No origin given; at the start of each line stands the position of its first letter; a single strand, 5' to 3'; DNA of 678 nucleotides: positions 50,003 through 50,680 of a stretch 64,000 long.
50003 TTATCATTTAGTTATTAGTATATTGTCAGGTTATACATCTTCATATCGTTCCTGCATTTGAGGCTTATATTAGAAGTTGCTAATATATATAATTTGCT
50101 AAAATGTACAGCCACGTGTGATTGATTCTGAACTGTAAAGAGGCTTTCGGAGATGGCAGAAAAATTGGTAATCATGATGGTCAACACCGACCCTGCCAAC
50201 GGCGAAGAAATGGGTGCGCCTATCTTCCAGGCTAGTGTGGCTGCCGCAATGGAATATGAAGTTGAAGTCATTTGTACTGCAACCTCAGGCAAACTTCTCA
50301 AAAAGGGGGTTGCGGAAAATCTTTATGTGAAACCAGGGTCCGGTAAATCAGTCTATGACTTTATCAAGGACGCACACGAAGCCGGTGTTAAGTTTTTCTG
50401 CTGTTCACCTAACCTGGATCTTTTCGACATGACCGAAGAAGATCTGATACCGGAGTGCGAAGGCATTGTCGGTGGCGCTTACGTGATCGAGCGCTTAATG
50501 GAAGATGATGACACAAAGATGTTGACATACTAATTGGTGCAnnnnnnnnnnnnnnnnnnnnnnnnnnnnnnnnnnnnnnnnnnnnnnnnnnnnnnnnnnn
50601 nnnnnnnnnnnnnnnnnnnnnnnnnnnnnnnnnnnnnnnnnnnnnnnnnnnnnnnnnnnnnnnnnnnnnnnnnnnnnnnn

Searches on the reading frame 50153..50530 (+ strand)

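Call 63: search_protein_families(library=pfam, proteins=[window:50153-50530:+], max_evalue=0.01)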
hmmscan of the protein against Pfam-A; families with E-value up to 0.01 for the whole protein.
window:50153-50530:+ (126 aa): 2 families
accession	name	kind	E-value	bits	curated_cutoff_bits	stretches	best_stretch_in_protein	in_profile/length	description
PF13686.11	DrsE_2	-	4.4e-11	43.4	25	1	64-118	98-151/156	DsrE/DsrF/DrsH-like family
PF02635.20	DsrE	-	6.9e-07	29.9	22.7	1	7-118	3-109/116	DsrE/DsrF-like family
